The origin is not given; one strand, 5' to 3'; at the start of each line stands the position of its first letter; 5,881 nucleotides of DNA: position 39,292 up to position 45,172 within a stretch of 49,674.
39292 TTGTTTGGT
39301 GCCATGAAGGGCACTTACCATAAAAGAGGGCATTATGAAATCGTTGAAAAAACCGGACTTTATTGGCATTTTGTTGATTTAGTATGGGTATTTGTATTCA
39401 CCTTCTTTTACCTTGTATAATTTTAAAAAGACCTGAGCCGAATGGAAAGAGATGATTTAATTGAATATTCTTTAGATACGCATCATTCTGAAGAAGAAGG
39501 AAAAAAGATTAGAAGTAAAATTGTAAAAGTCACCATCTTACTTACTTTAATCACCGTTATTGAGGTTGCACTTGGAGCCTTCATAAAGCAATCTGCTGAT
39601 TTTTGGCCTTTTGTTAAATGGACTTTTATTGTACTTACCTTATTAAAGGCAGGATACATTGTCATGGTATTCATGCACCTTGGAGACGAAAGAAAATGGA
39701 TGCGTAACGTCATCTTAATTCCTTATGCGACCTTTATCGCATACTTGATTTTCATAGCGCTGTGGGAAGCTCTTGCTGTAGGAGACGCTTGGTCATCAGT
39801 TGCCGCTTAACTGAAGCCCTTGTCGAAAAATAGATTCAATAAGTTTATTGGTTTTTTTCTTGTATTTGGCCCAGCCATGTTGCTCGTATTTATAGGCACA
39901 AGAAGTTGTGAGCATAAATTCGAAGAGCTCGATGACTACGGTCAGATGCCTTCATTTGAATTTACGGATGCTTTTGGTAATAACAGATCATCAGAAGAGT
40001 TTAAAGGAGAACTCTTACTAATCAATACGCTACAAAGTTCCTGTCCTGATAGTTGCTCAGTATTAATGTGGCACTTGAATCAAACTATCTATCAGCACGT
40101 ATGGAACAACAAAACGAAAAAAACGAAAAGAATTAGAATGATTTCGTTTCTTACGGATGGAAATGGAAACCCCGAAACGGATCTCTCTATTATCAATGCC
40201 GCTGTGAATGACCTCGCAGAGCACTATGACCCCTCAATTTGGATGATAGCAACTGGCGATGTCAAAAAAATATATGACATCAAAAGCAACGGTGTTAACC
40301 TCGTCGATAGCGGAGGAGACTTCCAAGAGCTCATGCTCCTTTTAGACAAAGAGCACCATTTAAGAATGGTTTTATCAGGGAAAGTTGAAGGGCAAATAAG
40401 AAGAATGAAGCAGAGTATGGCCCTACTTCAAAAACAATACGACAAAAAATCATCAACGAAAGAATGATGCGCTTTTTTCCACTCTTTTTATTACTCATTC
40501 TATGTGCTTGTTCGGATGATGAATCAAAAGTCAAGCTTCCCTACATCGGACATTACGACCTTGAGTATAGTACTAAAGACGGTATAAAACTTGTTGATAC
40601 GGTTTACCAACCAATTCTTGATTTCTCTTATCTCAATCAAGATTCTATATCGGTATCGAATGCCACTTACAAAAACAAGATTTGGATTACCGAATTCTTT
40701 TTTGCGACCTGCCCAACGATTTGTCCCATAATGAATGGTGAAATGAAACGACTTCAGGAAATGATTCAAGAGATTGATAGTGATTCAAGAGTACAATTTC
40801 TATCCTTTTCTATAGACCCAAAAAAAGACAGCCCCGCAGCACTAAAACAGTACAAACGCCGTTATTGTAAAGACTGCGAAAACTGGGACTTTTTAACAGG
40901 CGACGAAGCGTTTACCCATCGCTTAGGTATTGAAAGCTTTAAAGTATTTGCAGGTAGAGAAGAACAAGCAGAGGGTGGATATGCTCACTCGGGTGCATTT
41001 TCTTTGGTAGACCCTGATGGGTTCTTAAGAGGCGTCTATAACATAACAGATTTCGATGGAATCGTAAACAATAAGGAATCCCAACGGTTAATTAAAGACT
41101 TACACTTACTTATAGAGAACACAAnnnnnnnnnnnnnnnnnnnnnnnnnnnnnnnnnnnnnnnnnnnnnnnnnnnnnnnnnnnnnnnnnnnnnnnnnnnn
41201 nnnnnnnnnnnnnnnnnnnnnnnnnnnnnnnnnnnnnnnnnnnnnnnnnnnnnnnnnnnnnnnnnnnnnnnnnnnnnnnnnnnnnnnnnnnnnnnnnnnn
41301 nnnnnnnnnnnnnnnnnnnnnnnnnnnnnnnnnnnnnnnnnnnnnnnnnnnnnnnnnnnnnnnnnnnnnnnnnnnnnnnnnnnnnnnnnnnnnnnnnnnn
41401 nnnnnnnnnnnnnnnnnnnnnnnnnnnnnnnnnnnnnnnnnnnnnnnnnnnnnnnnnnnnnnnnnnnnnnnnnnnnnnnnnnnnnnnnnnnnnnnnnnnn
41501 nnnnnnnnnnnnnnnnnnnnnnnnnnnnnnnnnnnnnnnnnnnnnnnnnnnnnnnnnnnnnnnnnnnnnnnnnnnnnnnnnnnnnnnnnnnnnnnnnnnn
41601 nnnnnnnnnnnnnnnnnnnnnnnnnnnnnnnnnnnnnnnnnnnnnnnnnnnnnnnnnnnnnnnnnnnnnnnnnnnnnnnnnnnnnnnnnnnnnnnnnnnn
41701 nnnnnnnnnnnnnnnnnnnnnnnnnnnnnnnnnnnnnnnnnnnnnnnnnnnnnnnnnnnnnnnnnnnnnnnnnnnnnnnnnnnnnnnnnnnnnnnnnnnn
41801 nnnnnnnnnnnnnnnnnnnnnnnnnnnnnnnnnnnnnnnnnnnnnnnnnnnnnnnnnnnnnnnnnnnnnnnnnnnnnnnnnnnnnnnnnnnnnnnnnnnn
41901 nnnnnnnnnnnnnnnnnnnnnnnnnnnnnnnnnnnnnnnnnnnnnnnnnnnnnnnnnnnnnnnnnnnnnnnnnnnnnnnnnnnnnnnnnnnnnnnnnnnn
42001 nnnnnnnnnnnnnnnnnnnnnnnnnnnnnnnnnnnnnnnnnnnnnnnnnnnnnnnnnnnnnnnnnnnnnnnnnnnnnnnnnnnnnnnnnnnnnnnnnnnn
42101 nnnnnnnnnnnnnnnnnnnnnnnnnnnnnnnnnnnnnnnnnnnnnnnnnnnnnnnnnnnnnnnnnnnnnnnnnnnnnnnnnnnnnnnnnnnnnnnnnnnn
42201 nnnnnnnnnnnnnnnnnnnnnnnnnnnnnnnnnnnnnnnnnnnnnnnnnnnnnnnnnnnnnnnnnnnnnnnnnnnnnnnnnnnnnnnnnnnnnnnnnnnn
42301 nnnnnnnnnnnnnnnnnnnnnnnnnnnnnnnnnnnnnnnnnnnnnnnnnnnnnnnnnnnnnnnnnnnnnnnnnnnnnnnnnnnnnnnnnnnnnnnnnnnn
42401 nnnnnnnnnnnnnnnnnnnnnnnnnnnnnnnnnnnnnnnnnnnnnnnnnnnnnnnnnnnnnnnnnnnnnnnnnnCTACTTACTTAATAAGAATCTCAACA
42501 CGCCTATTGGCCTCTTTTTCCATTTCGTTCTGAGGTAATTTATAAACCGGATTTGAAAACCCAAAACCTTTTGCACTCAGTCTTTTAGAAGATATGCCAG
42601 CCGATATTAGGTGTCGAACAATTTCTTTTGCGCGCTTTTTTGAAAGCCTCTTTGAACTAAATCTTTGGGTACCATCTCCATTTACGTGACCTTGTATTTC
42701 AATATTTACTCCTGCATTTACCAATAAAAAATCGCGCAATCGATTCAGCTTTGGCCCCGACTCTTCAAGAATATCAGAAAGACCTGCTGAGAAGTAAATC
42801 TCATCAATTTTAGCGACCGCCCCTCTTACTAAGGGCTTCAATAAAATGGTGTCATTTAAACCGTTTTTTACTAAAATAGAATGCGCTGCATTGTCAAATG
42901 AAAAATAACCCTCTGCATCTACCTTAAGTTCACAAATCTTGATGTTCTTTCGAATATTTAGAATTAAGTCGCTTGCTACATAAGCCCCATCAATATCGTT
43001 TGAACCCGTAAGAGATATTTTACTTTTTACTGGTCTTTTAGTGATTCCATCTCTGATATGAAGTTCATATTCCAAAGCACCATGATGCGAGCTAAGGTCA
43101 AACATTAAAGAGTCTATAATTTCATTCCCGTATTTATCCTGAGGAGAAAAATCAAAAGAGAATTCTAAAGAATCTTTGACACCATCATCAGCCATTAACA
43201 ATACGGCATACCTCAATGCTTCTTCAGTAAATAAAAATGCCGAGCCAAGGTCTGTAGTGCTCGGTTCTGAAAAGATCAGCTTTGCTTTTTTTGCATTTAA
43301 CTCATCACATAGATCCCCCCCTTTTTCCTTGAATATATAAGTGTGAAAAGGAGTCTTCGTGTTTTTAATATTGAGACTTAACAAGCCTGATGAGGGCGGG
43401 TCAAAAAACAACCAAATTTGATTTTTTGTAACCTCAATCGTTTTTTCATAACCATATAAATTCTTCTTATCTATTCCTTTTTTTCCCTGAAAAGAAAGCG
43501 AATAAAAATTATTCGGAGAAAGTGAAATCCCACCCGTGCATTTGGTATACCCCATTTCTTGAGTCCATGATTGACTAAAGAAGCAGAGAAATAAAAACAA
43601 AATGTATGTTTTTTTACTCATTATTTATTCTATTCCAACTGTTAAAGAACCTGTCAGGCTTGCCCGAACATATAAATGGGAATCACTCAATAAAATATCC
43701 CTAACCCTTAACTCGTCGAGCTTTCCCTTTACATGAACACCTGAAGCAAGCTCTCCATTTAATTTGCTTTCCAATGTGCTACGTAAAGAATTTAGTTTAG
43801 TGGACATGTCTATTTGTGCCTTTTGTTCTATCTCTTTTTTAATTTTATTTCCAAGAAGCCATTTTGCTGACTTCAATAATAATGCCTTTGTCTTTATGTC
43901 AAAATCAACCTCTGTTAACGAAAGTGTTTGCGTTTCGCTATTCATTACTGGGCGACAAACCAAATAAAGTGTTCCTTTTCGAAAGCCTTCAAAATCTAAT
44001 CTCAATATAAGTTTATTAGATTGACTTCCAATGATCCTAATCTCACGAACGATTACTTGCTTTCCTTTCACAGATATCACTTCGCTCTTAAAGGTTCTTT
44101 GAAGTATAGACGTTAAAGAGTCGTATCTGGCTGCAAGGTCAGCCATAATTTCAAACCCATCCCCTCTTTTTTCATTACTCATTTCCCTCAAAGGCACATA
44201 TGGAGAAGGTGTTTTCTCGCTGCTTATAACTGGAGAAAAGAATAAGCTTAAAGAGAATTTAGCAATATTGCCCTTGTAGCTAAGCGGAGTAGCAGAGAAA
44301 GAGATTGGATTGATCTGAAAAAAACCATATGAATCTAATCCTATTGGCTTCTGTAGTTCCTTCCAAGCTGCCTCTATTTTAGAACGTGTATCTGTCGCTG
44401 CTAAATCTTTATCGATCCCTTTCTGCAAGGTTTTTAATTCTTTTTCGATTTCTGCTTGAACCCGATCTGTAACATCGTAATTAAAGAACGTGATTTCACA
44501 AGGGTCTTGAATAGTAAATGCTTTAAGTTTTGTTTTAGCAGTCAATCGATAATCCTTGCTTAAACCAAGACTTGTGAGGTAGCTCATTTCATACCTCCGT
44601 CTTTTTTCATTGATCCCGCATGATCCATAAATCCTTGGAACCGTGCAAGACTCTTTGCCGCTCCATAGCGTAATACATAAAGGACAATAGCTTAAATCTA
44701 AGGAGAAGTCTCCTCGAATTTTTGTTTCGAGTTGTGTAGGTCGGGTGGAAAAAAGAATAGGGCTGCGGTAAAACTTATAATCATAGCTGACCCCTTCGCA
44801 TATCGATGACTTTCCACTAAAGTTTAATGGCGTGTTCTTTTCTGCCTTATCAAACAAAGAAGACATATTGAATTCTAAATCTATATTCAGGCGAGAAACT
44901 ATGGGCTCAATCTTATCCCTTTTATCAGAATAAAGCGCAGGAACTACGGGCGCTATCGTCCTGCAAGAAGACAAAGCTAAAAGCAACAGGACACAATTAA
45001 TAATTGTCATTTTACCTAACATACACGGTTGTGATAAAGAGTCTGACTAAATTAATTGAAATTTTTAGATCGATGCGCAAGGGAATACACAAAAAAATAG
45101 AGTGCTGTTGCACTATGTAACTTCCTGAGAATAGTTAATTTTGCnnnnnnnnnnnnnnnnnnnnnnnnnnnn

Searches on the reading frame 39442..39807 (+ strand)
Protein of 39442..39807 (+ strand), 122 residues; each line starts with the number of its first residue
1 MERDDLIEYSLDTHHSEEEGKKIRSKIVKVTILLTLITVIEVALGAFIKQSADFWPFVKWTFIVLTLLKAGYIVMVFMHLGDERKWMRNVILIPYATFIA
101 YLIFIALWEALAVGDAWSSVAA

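Call 58: search_protein_families(library=pfam, proteins=[window:39442-39807:+], max_evalue=0.001)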
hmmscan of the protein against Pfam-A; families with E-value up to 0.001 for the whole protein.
window:39442-39807:+ (122 aa): 1 family
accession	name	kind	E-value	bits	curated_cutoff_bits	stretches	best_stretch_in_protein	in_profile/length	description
PF03626.19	COX4_pro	-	1e-11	45.5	28.9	1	29-103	2-72/72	Prokaryotic Cytochrome C oxidase subunit IV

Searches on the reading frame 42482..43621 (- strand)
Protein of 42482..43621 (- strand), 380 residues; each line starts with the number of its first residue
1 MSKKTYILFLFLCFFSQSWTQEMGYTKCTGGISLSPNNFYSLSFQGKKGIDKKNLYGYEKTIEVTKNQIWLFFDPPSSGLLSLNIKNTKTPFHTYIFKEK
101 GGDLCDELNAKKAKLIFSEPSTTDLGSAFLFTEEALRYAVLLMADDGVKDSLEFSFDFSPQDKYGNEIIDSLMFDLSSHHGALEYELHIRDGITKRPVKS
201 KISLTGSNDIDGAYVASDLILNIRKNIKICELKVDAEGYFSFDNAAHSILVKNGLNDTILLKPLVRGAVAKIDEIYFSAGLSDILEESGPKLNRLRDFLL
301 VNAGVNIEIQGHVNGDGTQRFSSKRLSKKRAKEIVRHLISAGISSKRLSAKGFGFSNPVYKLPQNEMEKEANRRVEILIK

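Call 58: search_protein_families(library=pfam, proteins=[window:42482-43621:-], max_evalue=0.001)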
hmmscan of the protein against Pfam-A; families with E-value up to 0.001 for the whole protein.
window:42482-43621:- (380 aa): 1 family
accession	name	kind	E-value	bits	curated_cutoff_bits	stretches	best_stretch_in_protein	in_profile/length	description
PF00691.25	OmpA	-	3.1e-11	43.9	27.2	1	276-370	1-95/98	OmpA family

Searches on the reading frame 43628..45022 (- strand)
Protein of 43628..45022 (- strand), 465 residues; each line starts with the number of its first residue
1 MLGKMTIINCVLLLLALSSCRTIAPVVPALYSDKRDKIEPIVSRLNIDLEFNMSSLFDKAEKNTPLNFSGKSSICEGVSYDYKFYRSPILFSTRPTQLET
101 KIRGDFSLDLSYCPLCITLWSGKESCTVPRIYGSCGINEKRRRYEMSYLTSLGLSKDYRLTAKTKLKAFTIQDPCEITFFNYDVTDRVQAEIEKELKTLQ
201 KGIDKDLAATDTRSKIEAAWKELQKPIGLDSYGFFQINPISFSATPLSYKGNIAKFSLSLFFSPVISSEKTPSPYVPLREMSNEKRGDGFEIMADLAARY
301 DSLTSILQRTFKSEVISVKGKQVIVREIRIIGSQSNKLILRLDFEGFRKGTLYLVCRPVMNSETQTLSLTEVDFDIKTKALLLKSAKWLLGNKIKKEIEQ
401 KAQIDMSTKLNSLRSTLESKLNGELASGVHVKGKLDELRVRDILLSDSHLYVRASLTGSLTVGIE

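Call 58: search_protein_families(library=pfam, proteins=[window:43628-45022:-], max_evalue=0.001)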
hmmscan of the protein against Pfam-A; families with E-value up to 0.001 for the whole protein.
window:43628-45022:- (465 aa): 1 family
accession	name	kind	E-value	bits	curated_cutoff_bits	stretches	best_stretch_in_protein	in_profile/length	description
PF14356.11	DUF4403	-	1.1e-75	255.3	28.3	1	43-462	3-423/425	Domain of unknown function (DUF4403)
